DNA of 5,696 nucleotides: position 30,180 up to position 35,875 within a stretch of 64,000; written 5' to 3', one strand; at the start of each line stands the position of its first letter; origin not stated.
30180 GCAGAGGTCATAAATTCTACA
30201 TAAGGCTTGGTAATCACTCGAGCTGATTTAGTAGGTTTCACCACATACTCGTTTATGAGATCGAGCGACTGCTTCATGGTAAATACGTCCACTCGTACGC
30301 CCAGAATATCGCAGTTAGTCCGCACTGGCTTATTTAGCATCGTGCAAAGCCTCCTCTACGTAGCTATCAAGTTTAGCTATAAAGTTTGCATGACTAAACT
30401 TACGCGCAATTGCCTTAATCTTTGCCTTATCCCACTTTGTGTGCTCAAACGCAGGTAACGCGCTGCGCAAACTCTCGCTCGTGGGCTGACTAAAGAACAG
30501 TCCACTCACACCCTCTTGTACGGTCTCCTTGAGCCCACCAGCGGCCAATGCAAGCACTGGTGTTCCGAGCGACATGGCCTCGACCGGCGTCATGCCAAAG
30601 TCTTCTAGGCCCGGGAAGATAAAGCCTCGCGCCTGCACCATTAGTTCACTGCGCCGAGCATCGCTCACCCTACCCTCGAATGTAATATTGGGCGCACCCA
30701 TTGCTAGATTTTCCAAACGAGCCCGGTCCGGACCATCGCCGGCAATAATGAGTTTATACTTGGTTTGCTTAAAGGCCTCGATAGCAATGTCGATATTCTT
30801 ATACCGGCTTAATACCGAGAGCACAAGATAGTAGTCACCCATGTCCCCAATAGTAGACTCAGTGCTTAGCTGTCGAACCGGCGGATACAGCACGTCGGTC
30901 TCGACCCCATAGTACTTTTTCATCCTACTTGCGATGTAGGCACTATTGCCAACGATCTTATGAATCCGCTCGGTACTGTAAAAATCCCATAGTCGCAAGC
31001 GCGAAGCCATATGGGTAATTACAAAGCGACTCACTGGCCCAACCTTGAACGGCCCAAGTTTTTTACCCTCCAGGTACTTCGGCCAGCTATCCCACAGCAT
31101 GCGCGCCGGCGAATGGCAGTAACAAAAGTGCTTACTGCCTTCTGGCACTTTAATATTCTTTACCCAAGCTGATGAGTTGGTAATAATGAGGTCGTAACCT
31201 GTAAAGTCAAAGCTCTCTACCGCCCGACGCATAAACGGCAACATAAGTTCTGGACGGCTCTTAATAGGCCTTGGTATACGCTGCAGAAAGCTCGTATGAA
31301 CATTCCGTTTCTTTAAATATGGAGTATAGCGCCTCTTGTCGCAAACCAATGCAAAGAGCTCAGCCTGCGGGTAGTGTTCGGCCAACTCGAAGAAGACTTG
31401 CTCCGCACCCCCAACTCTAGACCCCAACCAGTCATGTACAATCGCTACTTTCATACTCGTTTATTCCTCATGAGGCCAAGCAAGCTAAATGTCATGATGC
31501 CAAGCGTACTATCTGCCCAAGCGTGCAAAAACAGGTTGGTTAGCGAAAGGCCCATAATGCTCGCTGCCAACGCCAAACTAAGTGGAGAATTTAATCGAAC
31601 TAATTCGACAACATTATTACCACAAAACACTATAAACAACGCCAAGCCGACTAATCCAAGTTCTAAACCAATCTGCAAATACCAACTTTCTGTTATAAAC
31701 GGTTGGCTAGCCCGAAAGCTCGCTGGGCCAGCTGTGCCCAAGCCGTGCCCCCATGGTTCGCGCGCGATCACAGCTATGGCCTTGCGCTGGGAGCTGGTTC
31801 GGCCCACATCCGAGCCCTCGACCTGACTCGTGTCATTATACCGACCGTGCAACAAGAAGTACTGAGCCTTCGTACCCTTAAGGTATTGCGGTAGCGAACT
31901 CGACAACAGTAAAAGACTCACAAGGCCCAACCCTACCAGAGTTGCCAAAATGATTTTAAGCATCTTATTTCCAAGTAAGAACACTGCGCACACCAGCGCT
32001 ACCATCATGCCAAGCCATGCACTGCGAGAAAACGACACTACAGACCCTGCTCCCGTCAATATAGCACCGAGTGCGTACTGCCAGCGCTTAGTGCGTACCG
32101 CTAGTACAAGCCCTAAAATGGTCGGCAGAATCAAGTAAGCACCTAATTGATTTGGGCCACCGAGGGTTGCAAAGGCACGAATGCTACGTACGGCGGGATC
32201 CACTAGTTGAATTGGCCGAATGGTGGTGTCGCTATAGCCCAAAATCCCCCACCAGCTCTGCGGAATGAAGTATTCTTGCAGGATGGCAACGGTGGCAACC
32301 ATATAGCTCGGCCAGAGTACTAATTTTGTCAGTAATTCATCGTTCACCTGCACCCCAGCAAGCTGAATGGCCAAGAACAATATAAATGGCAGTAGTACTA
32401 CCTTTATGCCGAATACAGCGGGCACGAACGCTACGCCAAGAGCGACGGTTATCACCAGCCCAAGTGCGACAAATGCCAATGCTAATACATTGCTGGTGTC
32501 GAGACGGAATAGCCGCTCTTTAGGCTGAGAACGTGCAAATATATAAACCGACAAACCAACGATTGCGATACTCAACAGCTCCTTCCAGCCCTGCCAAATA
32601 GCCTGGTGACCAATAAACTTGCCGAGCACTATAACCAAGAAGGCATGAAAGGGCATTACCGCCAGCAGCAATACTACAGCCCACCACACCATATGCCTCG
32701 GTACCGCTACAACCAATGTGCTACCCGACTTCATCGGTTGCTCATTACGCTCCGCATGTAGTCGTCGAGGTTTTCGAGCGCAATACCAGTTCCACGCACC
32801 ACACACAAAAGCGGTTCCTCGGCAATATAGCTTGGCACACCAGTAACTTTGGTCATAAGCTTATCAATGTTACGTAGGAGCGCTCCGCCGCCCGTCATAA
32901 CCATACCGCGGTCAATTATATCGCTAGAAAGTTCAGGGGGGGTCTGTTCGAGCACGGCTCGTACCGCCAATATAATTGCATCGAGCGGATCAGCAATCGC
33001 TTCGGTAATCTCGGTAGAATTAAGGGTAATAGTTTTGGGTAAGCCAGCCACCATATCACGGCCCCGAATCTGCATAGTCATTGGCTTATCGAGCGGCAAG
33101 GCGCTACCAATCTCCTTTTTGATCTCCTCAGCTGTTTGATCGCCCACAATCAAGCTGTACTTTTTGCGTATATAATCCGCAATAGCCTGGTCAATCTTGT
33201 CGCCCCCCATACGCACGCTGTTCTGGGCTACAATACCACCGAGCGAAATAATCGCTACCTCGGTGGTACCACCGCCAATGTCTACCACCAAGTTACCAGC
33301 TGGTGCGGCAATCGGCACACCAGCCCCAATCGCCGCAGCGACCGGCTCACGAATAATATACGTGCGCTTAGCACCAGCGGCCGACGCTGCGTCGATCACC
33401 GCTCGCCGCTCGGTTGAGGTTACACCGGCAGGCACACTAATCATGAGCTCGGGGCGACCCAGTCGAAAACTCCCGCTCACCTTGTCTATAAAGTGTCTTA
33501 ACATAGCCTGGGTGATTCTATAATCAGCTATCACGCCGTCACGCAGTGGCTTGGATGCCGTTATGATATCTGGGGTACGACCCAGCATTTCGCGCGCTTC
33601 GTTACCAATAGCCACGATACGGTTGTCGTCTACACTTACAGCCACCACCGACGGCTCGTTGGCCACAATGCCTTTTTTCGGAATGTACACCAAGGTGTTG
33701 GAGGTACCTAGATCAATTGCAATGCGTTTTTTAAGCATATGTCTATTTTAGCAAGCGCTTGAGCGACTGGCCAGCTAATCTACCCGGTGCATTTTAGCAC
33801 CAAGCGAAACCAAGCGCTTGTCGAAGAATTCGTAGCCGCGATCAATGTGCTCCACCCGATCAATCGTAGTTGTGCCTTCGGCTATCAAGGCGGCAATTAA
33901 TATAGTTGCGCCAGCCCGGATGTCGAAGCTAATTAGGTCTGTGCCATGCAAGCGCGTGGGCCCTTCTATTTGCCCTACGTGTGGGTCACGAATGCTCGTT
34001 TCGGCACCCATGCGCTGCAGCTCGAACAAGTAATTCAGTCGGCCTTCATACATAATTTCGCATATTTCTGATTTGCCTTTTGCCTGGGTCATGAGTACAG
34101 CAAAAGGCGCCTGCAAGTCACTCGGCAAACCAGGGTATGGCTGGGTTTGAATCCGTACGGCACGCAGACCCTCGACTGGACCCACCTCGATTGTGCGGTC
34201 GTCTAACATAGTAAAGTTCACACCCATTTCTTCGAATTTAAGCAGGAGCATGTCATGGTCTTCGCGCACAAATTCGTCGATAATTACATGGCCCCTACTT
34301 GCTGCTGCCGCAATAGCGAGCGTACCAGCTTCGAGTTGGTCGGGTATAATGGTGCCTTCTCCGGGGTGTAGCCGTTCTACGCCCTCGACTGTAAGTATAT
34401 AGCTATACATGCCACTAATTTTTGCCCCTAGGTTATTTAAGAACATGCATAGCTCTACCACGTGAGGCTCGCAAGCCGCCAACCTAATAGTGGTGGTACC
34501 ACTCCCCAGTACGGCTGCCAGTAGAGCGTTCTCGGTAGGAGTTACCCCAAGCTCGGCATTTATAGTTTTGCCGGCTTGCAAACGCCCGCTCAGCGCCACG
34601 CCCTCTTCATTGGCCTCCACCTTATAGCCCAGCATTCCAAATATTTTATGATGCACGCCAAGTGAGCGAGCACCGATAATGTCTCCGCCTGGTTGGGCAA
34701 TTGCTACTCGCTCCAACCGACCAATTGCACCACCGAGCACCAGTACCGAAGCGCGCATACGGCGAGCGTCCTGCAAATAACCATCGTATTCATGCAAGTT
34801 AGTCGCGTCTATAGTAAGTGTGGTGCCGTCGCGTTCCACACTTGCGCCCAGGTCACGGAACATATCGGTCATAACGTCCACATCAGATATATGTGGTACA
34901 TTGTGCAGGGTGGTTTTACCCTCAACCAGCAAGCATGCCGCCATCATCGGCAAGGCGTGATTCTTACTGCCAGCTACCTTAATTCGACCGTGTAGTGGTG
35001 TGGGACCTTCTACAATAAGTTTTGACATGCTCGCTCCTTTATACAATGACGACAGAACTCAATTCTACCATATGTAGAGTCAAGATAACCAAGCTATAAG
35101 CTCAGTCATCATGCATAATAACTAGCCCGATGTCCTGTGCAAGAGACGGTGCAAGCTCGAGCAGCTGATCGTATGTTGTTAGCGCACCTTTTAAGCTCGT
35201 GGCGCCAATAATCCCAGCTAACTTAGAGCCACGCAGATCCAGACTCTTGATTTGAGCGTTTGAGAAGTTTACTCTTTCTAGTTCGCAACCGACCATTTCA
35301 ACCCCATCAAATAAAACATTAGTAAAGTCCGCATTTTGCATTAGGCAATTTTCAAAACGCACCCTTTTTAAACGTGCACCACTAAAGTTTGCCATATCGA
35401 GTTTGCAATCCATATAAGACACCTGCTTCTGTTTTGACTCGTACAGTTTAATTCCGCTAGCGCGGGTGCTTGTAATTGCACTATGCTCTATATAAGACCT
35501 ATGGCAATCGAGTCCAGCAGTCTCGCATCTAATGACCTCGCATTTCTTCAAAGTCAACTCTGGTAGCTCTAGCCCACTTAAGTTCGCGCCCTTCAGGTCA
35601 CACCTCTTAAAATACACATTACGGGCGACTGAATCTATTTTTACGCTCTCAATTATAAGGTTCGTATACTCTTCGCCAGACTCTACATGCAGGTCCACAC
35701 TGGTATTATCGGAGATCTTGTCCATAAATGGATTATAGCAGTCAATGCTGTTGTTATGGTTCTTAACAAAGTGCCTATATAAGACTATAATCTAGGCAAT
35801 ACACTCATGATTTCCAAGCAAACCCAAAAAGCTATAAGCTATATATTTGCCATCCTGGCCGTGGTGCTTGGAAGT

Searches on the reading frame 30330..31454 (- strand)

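Call 18: search_protein_families(library=pfam, proteins=[window:30330-31454:-], max_evalue=0.001)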
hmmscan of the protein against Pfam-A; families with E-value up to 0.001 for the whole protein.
window:30330-31454:- (374 aa): 4 families
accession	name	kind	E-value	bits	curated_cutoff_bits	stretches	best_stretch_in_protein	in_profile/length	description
PF00534.26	Glycos_transf_1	-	5e-26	91.7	26.4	1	201-352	10-171/172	Glycosyl transferases group 1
PF13692.12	Glyco_trans_1_4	-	3.6e-20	73.1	27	1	213-331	8-134/142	Glycosyl transferases group 1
PF13439.12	Glyco_transf_4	-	4.8e-09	36.9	28.5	1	14-193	1-166/170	Glycosyltransferase Family 4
PF20706.3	GT4-conflict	-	2.5e-05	23.9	26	1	218-319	211-327/385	Family 4 Glycosyltransferase in conflict systems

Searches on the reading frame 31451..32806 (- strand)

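Call 18: search_protein_families(library=pfam, proteins=[window:31451-32806:-], max_evalue=0.001)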
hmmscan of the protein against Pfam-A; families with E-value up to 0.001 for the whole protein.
window:31451-32806:- (451 aa): 1 family
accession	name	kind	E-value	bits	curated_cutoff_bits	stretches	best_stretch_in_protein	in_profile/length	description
PF04932.20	Wzy_C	-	4.4e-14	52.9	31.7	1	247-392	2-149/149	O-Antigen ligase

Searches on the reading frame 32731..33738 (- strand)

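Call 18: search_protein_families(library=pfam, proteins=[window:32731-33738:-], max_evalue=0.001)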
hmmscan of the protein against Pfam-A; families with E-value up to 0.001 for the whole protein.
window:32731-33738:- (335 aa): 8 families
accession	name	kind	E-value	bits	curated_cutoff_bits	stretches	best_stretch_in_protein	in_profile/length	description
PF06723.19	MreB_Mbl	-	1.5e-136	455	27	1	4-326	2-324/327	MreB/Mbl protein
PF00012.26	HSP70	-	2.6e-14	52.8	20.6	1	97-197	135-241/599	Hsp70 protein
PF14450.12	FtsA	-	3.2e-14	53.8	31.8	1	151-308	2-112/127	Cell division protein FtsA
PF00022.25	Actin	-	2.4e-08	33.4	27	1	29-194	31-191/410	Actin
PF25216.1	Volactin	-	1.8e-05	24.8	35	1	32-191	49-210/321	Volactin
PF02541.22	Ppx-GppA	-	0.00017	21.6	27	0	147-185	112-150/285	Ppx/GppA phosphatase family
PF11104.14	PilM_2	-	0.00056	19.4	27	0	151-191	184-224/340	Type IV pilus assembly protein PilM;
PF06277.17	EutA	-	0.00056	19.3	27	1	150-205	146-205/475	Ethanolamine utilisation protein EutA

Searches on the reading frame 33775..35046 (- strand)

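Call 18: search_protein_families(library=pfam, proteins=[window:33775-35046:-], max_evalue=0.001)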
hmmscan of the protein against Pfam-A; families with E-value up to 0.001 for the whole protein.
window:33775-35046:- (423 aa): 1 family
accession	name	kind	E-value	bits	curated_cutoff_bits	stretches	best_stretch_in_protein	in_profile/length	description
PF00275.25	EPSP_synthase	-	1.2e-67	228.9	22.8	1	12-410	1-415/417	EPSP synthase (3-phosphoshikimate 1-carboxyvinyltransferase)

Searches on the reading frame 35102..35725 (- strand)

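Call 19: search_protein_families(library=pfam, proteins=[window:35102-35725:-], max_evalue=0.001)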
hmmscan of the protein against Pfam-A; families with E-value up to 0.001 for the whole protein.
window:35102-35725:- (207 aa): 5 families
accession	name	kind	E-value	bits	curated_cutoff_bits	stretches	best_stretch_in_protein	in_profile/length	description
PF13599.13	Pentapeptide_4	-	6.4e-29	100.3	38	3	100-172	4-76/78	Pentapeptide repeat region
PF00805.28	Pentapeptide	-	1.9e-16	59.7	20.2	2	132-169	1-38/40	Pentapeptide repeats (8 copies)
PF13576.12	Pentapeptide_3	-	6.2e-12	46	27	2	107-147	4-47/48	Pentapeptide repeats (9 copies)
PF13229.12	Beta_helix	-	6.5e-06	26.3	25.9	0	34-110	59-135/158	Right handed beta helix region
PF23894.2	LD_SV2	-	1.5e-05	25.7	29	0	99-154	37-92/92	SV2A/B/C luminal domain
